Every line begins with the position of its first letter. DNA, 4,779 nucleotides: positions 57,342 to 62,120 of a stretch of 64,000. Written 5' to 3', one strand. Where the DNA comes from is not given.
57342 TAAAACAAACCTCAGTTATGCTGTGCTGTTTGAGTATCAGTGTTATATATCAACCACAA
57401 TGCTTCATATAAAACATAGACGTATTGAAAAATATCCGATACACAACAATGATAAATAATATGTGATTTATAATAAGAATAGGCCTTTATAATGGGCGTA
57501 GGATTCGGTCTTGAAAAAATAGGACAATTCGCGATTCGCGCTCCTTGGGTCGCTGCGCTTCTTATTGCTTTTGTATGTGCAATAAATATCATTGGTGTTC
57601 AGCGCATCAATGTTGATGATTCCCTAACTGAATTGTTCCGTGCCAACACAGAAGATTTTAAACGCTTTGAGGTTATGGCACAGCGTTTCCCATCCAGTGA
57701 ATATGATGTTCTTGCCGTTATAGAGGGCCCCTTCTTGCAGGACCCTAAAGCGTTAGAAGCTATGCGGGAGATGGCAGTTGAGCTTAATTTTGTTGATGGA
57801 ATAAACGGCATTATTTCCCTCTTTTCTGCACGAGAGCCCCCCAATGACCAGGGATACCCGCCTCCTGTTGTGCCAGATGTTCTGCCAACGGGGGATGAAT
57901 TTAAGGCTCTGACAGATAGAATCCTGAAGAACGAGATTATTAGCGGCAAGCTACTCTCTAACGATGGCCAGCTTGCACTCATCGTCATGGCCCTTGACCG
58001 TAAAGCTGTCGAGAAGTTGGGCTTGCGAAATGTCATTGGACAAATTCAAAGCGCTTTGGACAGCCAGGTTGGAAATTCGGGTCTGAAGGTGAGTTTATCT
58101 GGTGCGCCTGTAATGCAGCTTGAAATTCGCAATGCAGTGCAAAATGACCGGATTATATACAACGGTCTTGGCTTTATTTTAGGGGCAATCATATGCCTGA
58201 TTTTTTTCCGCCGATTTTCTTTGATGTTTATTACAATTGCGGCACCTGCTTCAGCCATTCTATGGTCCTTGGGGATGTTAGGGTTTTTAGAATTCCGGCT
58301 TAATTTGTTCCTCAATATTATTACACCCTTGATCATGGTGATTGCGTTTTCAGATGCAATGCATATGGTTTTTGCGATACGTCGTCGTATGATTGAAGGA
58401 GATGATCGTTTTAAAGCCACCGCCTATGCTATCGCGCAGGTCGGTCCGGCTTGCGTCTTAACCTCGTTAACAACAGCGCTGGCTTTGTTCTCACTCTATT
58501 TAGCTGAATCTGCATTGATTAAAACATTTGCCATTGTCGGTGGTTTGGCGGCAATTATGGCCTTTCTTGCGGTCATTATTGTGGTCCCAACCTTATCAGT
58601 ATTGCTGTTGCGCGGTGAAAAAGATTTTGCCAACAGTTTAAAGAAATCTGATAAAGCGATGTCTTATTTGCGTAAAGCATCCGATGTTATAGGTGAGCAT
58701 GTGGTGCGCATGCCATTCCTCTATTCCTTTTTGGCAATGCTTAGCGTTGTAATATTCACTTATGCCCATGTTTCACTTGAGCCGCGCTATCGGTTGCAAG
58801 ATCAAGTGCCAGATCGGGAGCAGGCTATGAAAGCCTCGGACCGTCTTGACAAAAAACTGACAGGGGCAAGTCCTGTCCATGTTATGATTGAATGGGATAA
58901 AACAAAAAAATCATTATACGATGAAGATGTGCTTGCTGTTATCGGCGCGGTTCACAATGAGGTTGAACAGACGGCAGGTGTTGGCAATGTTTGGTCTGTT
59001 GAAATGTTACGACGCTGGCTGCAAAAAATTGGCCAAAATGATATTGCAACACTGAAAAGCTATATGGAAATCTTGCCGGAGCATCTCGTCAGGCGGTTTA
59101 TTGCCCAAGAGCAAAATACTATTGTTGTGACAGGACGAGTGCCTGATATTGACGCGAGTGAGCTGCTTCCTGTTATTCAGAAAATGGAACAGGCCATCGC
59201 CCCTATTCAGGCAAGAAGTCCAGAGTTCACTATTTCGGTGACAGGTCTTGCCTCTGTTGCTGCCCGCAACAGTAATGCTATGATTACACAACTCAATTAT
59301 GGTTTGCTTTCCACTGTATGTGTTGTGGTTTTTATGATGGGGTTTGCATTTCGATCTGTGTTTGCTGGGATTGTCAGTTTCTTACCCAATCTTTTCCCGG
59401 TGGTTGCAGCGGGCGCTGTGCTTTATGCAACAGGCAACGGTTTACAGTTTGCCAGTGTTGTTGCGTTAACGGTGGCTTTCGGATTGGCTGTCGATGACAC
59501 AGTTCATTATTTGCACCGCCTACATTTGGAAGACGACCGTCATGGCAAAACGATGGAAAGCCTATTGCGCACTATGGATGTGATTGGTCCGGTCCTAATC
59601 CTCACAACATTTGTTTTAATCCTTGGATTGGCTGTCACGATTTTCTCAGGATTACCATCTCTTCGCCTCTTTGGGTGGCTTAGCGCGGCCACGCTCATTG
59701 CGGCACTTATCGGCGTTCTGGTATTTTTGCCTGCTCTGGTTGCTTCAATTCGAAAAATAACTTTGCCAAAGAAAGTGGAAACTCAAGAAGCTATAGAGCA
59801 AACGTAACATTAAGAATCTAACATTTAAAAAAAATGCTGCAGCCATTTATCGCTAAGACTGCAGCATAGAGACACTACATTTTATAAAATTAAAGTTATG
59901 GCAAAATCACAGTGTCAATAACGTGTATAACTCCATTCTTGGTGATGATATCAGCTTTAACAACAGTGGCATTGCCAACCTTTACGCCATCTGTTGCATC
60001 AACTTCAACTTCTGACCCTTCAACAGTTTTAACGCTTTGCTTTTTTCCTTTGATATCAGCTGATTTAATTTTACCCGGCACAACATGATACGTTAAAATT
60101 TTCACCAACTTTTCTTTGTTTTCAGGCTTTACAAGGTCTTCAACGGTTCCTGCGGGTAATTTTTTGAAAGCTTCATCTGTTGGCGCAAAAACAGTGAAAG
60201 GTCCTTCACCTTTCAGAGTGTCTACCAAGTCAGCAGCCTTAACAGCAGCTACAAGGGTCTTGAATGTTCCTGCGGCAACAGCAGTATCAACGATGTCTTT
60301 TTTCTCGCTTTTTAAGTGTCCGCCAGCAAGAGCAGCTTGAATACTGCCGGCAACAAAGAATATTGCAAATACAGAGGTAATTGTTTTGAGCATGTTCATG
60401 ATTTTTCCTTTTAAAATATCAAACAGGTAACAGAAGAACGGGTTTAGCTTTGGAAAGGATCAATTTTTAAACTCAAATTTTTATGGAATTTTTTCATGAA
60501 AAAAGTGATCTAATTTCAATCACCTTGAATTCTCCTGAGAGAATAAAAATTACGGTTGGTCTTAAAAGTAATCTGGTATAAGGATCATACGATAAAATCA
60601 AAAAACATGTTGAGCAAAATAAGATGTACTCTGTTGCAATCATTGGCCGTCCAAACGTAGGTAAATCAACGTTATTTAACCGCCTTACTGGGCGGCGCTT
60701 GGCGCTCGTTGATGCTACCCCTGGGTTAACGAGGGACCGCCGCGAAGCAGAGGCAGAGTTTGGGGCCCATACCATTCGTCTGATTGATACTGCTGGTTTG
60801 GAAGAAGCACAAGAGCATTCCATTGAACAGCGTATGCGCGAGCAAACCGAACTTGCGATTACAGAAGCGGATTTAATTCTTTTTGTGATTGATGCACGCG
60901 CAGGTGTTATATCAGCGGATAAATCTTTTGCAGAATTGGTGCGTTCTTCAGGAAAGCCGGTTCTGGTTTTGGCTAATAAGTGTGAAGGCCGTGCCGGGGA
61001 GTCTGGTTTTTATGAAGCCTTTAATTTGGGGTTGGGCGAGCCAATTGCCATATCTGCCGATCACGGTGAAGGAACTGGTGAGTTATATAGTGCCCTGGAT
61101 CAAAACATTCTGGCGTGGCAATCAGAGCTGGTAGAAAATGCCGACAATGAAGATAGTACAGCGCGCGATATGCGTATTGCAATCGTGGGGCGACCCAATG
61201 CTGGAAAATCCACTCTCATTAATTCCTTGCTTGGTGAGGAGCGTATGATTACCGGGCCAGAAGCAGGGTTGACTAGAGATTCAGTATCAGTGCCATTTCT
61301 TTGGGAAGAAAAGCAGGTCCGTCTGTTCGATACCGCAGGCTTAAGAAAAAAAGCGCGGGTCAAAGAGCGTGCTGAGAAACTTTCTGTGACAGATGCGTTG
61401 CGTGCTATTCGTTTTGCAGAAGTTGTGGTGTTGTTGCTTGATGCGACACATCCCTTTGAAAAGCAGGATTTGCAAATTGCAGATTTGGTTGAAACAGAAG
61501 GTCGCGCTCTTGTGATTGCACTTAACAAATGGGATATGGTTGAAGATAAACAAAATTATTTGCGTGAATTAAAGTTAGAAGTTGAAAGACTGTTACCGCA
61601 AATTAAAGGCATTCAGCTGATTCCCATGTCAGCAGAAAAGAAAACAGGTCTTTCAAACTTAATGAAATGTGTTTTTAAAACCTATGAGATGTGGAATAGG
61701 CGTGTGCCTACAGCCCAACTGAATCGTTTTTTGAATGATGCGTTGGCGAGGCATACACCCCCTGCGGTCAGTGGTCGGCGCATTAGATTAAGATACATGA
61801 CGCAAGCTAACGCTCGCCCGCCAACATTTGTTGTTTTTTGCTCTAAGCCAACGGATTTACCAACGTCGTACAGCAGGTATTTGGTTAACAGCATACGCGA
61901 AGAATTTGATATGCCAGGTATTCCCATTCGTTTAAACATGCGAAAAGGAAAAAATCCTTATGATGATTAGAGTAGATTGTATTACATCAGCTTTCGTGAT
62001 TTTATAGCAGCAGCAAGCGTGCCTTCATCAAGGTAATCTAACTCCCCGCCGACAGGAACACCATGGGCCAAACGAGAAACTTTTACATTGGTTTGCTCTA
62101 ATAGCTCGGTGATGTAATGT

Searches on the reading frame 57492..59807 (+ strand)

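Call 51: search_protein_families(library=pfam, proteins=[window:57492-59807:+], max_evalue=0.000001)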
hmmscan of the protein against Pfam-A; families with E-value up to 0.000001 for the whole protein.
window:57492-59807:+ (771 aa): 3 families
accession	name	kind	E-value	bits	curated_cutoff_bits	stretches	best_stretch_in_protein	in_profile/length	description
PF03176.21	MMPL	-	5.4e-34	118.1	20.5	2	56-375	10-305/333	MMPL family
PF12349.14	Sterol-sensing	-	2.5e-09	37.6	22.3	1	241-378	5-143/153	Sterol-sensing domain of SREBP cleavage-activation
PF02460.24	Patched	-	2.4e-07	31.1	23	0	241-364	27-149/156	Patched SSD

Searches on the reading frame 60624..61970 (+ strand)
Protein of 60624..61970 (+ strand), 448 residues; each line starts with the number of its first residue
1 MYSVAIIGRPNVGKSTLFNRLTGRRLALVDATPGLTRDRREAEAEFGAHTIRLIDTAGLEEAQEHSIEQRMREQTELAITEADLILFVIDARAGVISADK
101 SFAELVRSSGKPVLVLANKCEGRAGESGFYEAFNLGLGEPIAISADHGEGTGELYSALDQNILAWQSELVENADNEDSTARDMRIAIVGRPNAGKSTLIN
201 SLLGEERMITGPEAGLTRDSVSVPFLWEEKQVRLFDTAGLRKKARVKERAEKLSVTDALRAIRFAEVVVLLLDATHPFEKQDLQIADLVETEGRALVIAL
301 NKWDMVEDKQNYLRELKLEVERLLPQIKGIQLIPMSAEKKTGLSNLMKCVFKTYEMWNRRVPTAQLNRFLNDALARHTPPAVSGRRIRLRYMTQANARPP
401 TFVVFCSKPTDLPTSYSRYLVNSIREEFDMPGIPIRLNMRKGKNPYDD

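Call 51: search_protein_families(library=pfam, proteins=[window:60624-61970:+], max_evalue=0.000001)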
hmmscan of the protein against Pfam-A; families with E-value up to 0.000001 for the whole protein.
window:60624-61970:+ (448 aa): 11 families
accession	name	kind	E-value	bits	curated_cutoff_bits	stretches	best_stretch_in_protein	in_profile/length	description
PF01926.29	MMR_HSR1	-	1.1e-56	190.2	21.9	2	4-119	2-113/113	50S ribosome-binding GTPase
PF14714.11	KH_dom-like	-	5.1e-33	113.7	27.3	1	360-440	1-81/81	KH-domain-like of EngA bacterial GTPase enzymes, C-terminal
PF02421.24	FeoB_N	-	1.1e-30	106.7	27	2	184-348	2-154/156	Ferrous iron transport protein B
PF00009.33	GTP_EFTU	-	1.1e-21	77.7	26.5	1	183-353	4-185/188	Elongation factor Tu GTP binding domain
PF00350.29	Dynamin_N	-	1.4e-18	67.9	27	0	185-213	1-29/168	Dynamin family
PF04548.22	AIG1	-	5.3e-13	49.2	27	1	184-290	2-108/212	AIG1 family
PF03193.22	RsgA_GTPase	-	8.3e-11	42.5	30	0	152-211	76-135/174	RsgA GTPase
PF00025.27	Arf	-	1.4e-10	41.4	22.3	1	178-352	10-172/174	ADP-ribosylation factor family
PF00071.28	Ras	-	4.1e-09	36.6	21.6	0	4-121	2-115/162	Ras family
PF08477.19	Roc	-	7.3e-08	33.1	27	0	4-120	2-118/119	Ras of Complex, Roc, domain of DAPkinase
PF00005.33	ABC_tran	-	6.5e-07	30.5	25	0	182-211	11-40/137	ABC transporter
